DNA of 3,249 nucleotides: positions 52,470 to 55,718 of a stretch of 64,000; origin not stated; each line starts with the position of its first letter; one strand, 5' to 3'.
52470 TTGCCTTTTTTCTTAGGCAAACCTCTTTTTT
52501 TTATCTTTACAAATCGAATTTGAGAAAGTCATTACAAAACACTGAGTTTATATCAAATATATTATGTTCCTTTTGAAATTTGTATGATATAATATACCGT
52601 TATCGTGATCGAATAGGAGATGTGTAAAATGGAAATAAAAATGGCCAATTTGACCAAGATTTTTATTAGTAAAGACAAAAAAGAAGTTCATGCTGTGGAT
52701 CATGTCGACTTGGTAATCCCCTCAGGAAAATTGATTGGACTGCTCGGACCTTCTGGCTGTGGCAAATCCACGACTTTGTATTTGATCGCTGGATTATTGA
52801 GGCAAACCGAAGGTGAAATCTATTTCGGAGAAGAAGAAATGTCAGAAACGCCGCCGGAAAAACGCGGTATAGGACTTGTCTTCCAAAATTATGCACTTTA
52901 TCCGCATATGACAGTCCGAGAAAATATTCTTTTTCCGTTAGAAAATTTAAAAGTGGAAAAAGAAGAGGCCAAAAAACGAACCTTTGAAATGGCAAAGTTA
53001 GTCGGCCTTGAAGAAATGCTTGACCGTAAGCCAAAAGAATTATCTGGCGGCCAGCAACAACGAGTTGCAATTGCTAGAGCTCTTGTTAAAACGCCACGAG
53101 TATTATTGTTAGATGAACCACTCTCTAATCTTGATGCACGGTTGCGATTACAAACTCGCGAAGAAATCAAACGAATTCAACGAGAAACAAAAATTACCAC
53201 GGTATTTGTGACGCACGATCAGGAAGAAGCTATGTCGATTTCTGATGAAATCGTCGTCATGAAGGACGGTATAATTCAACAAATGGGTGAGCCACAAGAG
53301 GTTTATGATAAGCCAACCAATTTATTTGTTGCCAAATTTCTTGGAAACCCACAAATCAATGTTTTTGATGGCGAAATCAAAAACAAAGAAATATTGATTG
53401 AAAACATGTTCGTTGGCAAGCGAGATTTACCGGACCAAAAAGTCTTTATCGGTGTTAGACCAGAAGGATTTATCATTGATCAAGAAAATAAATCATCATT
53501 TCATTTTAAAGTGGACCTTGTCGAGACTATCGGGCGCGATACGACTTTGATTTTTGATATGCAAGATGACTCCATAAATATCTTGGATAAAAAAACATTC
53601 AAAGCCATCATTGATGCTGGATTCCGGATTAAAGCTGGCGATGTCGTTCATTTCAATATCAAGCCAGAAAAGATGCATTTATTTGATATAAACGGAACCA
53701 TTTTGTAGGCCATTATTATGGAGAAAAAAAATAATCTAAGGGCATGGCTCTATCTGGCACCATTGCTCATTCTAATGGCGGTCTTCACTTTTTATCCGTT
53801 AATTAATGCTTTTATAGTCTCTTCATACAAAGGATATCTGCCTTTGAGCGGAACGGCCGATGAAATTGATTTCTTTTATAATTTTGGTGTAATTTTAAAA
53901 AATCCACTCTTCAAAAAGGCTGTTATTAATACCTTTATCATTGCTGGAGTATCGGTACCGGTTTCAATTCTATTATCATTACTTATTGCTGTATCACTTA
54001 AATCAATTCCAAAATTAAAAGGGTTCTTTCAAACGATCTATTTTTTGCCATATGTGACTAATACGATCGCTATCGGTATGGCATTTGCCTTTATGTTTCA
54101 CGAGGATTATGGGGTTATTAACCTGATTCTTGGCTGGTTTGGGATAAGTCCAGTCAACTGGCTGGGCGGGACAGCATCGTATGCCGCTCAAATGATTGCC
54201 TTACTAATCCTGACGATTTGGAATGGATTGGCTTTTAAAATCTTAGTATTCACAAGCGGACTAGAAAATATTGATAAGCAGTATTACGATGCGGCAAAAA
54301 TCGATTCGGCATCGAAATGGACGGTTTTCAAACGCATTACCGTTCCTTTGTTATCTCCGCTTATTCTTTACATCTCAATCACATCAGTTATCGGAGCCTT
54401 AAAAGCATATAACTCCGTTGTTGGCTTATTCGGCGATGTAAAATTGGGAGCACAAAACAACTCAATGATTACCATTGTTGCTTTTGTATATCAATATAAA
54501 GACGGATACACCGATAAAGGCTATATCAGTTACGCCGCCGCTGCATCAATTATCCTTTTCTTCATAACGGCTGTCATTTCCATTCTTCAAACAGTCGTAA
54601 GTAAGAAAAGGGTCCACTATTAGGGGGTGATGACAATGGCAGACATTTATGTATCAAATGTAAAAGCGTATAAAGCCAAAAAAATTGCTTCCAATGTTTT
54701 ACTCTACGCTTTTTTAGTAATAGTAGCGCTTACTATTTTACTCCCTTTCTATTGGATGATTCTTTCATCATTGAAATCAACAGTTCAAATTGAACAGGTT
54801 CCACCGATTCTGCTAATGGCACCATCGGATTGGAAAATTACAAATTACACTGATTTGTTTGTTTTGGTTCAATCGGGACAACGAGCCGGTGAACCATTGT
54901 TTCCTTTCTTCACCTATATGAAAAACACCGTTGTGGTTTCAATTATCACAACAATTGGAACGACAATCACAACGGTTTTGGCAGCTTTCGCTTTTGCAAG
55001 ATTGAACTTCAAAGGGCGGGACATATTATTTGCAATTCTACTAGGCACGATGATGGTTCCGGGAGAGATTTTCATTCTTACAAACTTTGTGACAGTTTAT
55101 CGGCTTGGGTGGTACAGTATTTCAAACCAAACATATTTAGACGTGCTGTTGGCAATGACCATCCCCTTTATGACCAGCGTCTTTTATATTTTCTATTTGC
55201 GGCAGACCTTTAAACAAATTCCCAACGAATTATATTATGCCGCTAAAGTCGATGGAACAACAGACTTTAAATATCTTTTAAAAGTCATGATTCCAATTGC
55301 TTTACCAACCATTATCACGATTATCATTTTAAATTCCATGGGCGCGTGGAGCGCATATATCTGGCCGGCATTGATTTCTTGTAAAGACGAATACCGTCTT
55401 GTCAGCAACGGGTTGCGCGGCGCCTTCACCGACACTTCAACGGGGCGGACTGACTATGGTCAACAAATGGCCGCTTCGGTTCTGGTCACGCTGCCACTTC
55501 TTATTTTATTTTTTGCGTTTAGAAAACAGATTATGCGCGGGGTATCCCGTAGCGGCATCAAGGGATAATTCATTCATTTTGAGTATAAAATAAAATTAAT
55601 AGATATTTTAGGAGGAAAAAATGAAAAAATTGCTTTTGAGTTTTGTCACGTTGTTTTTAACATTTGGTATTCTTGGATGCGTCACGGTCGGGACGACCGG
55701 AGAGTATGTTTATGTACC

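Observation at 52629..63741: Candidate extracellular nucleic-acid capture and import module: CUT1 ABC importer, SNase lipoprotein and giant LTD lipoprotein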

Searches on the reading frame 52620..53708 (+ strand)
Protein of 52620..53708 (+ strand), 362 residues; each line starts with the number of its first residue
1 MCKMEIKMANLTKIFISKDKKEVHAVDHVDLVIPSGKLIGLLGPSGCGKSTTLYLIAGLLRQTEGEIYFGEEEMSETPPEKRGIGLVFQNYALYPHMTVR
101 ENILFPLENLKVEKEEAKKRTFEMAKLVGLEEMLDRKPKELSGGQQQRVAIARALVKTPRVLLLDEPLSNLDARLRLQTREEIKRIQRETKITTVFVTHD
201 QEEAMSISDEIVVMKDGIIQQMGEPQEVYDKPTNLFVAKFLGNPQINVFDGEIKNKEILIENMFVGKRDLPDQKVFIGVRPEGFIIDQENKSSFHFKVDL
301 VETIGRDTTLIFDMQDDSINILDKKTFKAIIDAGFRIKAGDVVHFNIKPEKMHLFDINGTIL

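Call 6: search_protein_families(library=pfam, proteins=[window:52620-53708:+], max_evalue=0.01)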
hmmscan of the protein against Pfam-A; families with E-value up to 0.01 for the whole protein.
window:52620-53708:+ (362 aa): 4 families
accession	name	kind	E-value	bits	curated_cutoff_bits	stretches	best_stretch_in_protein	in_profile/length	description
PF00005.33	ABC_tran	-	3.3e-37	128.6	25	1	27-168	2-136/137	ABC transporter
PF13304.12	AAA_21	-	3.2e-05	24.6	27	0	141-202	238-301/304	AAA domain, putative AbiEii toxin, Type IV TA system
PF08402.16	TOBE_2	-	0.0019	18.7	21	1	277-355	1-76/76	TOBE domain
PF17912.7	OB_MalK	-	0.0042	18.4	27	0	242-282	1-51/53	MalK OB fold domain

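Call 7: search_protein_families(library=ncbifam, proteins=[window:52620-53708:+], max_evalue=0.01)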
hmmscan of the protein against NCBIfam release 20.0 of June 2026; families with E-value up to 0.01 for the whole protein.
window:52620-53708:+ (362 aa): 190 families (the best 25 are shown)
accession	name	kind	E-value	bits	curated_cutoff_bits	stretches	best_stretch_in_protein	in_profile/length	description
NF008653.0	PRK11650.1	subfamily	6.3e-109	364.3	432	1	6-358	4-350/357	sn-glycerol-3-phosphate ABC transporter ATP-binding protein UgpC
NF040933.2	ABC_arch_GlcV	equivalog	1e-107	360.1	450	1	5-355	2-357/357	glucose ABC transporter ATP-binding protein GlcV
TIGR03265.1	PhnT2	equivalog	7.8e-99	331.2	457.7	1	16-355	10-352/353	putative 2-aminoethylphosphonate ABC transporter ATP-binding protein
NF006987.0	PRK09452.1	equivalog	2.7e-97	325.8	482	1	7-286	19-301/378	spermidine/putrescine ABC transporter ATP-binding protein PotA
NF008233.0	PRK11000.1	equivalog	1e-93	314.2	568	1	8-360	1-358/369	maltose/maltodextrin ABC transporter ATP-binding protein MalK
TIGR01187.1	potA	subfamily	5.7e-92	308.2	355.6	1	41-292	1-260/325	polyamine ABC transporter ATP-binding protein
NF043075.1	MMSYN1_0197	equivalog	2e-91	306.5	550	1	16-353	8-337/341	spermidine/putrescine ABC transporter ATP-binding protein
NF008513.0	PRK11432.1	equivalog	8.9e-87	291.2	496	1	16-321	12-320/351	ferric ABC transporter ATP-binding protein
TIGR00968.1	3a0106s01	subfamily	6.9e-82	274.5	342.75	1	16-243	6-233/237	sulfate ABC transporter ATP-binding protein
NF040840.2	tungstate_WtpC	equivalog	2.9e-81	273.5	440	1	16-355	7-347/347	tungstate ABC transporter ATP-binding protein WtpC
TIGR03258.1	PhnT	equivalog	2.4e-74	250.5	499.15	1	26-246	24-245/359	2-aminoethylphosphonate ABC transport system ATP-binding subunit PhnT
NF008621.0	PRK11607.1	equivalog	9.8e-74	248.4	613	1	7-257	21-264/377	putrescine ABC transporter ATP-binding subunit PotG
NF008105.0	PRK10851.1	equivalog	8e-73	245.2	502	1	4-303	1-299/362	sulfate/thiosulfate ABC transporter ATP-binding protein CysA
TIGR01186.1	proV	subfamily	1.1e-66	225.4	326.6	1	24-326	7-319/363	betaine/proline/choline family ABC transporter ATP-binding protein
NF040729.1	ABC_ATP_SaoA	equivalog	1e-56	192.2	360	1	6-216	2-208/248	ABC transporter ATP-binding protein SaoA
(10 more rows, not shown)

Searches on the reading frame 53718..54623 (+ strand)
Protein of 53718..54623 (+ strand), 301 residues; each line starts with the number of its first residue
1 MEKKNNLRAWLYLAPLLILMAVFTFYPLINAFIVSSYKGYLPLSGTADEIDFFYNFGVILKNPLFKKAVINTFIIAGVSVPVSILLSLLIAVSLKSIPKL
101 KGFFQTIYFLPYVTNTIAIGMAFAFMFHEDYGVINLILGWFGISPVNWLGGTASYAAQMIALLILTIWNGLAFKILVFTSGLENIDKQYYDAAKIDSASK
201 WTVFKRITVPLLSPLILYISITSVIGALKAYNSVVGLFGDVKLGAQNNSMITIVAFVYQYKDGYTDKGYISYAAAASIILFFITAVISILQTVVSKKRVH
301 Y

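Call 6: search_protein_families(library=pfam, proteins=[window:53718-54623:+], max_evalue=0.01)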
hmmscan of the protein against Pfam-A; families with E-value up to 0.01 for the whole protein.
window:53718-54623:+ (301 aa): 1 family
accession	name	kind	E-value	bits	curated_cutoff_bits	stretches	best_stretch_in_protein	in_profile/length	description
PF00528.27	BPD_transp_1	-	9.7e-15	55.2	26.4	1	84-297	2-181/184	Binding-protein-dependent transport system inner membrane component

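Call 7: search_protein_families(library=ncbifam, proteins=[window:53718-54623:+], max_evalue=0.01)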
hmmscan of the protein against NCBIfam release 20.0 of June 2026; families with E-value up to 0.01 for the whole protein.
window:53718-54623:+ (301 aa): 17 families
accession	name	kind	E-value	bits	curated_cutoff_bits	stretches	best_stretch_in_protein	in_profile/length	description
NF007852.0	PRK10561.1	equivalog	4.6e-19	69.4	335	1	7-301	12-294/295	sn-glycerol-3-phosphate ABC transporter permease UgpA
NF008232.0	PRK10999.1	equivalog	1.5e-15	56.9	392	1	60-297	274-517/520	maltose ABC transporter permease MalF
NF040931.1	ABC_arch_GlcT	equivalog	2.2e-15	57.1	360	1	15-295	4-271/278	glucose ABC transporter permease GlcT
TIGR03262.1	PhnU2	equivalog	4.2e-11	42.2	593.25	2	14-211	8-185/546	putative 2-aminoethylphosphonate ABC transporter permease subunit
TIGR00969.1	3a0106s02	subfamily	6.2e-09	35.7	240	1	58-286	52-268/272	sulfate ABC transporter permease subunit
TIGR01581.1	Mo_ABC_porter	hypoth_equivalog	1.7e-07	30.9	210.3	1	59-287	13-222/225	ABC transporter permease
TIGR02140.1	permease_CysW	equivalog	2.2e-07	30.7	329.1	1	56-298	36-259/261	sulfate ABC transporter permease subunit CysW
TIGR02139.1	permease_CysT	equivalog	3.3e-07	30.2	246.1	1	55-296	38-264/265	sulfate ABC transporter permease subunit CysT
NF006939.0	PRK09421.1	equivalog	3.7e-07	29.8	262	1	68-297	11-226/230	molybdate ABC transporter permease subunit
NF008208.0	PRK10971.1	equivalog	6.4e-07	29.1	415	1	58-296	49-272/277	sulfate/thiosulfate ABC transporter permease CysT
NF007044.0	PRK09497.1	equivalog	1.5e-06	27.9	348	1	57-287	53-267/285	spermidine/putrescine ABC transporter permease PotB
NF008231.0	PRK10998.1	equivalog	1.9e-06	27.7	261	1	163-291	162-282/296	maltose ABC transporter permease MalG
TIGR02141.1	modB_ABC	equivalog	2.1e-06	27.5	182.6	1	72-290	3-200/208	molybdate ABC transporter permease subunit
NF011624.0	PRK15050.1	equivalog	2.2e-06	27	247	1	3-234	18-236/297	2-aminoethylphosphonate ABC transporter permease subunit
NF040733.1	ABC_perm_U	equivalog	7.1e-05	22.4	295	1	169-218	130-179/251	ABC transporter permease subunit SaoP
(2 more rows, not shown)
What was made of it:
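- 53718..54623 (+): ABC permease, UgpA/MalF-like (BPD_transp_1). calls 6, 7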

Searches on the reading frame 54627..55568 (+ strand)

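Call 6: search_protein_families(library=pfam, proteins=[window:54627-55568:+], max_evalue=0.01)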
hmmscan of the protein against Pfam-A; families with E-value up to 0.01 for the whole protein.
window:54627-55568:+ (313 aa): 1 family
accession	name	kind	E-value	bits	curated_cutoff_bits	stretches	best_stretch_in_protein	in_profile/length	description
PF00528.27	BPD_transp_1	-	3.9e-15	56.5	26.4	1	118-306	3-182/184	Binding-protein-dependent transport system inner membrane component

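Call 7: search_protein_families(library=ncbifam, proteins=[window:54627-55568:+], max_evalue=0.01)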
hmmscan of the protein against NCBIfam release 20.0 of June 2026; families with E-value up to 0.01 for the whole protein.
window:54627-55568:+ (313 aa): 13 families
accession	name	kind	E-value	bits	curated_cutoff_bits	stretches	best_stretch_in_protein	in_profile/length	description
NF008210.0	PRK10973.1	equivalog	1.5e-29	103.5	297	1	24-307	10-277/281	sn-glycerol-3-phosphate ABC transporter permease UgpE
NF008231.0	PRK10998.1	equivalog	1.4e-22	80.7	261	1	11-313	5-296/296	maltose ABC transporter permease MalG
NF040932.1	ABC_arch_GlcU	equivalog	1.8e-21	77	340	1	24-307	3-265/272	glucose ABC transporter permease GlcU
TIGR01581.1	Mo_ABC_porter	hypoth_equivalog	1.4e-10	41.1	210.3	1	98-236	23-167/225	ABC transporter permease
NF007047.0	PRK09500.1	equivalog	2.5e-08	33.9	326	1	98-235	60-191/257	spermidine/putrescine ABC transporter permease PotC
NF040839.1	tungstate_WtpB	equivalog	1.6e-06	28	340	1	98-236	46-189/251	tungstate ABC transporter permease WtpB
NF006939.0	PRK09421.1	equivalog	0.00014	21.3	262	1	102-245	16-169/230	molybdate ABC transporter permease subunit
TIGR02141.1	modB_ABC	equivalog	0.00017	21.3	182.6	1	101-235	3-143/208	molybdate ABC transporter permease subunit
TIGR00969.1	3a0106s02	subfamily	0.0002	20.9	240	1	98-295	63-264/272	sulfate ABC transporter permease subunit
NF008196.0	PRK10952.1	equivalog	0.00029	19.8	439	1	195-254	231-290/356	glycine betaine/L-proline ABC transporter permease ProW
NF008208.0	PRK10971.1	equivalog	0.00048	19.7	415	1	98-246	60-217/277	sulfate/thiosulfate ABC transporter permease CysT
TIGR01183.1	ntrB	equivalog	0.00089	19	209.05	1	133-246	38-155/202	nitrate ABC transporter permease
TIGR03416.1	ABC_choXWV_perm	equivalog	0.00096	18.7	363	1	195-251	173-229/267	choline ABC transporter permease subunit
